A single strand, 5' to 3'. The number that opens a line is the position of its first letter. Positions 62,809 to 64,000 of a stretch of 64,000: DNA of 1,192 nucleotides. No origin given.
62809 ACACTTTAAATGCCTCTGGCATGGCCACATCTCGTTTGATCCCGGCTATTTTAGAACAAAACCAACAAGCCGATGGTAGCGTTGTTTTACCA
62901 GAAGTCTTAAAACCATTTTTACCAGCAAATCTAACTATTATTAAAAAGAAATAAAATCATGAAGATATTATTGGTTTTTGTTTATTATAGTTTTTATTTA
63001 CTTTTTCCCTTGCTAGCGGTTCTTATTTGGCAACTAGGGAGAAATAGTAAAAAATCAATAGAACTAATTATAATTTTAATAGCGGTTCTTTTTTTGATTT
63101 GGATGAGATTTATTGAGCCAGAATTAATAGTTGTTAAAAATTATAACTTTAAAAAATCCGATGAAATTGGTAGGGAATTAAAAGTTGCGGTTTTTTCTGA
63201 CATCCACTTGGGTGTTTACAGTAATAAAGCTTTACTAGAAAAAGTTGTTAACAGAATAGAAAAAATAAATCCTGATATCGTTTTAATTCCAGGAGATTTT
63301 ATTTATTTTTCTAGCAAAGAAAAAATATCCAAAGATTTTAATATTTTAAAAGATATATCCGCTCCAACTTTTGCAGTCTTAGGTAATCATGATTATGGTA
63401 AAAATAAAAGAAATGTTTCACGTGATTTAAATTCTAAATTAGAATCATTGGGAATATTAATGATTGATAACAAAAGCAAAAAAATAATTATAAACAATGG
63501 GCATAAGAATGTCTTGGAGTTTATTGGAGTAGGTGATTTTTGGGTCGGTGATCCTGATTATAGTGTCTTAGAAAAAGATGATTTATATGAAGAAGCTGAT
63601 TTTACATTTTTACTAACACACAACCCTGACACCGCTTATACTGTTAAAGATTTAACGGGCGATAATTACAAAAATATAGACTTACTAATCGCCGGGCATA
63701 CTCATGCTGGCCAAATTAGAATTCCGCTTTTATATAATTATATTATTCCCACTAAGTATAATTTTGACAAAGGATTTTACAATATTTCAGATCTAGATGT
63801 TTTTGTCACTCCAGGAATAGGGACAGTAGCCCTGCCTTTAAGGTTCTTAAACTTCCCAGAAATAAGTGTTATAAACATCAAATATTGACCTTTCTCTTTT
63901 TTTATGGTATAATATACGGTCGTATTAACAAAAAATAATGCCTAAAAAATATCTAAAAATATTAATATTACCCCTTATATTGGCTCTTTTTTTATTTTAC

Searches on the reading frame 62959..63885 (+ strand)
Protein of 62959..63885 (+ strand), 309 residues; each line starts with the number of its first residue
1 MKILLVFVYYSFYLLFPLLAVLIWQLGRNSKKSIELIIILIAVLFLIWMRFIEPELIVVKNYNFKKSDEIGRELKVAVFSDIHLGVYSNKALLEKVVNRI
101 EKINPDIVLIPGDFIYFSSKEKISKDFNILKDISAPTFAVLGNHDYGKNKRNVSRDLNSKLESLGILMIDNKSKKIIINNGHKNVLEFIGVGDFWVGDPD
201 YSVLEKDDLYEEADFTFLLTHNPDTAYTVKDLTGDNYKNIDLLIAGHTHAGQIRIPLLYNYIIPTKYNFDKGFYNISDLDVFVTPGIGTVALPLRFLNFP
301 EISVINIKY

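Call 54: search_protein_families(library=pfam, proteins=[window:62959-63885:+], max_evalue=0.001)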
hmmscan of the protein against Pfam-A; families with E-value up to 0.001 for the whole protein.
window:62959-63885:+ (309 aa): 2 families
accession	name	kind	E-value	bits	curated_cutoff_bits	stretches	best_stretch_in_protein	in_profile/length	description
PF00149.33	Metallophos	-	1.8e-19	71.4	21.5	1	74-250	1-190/191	Calcineurin-like phosphoesterase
PF12850.12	Metallophos_2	-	3.4e-13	50.3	27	1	74-253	1-121/154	Calcineurin-like phosphoesterase superfamily domain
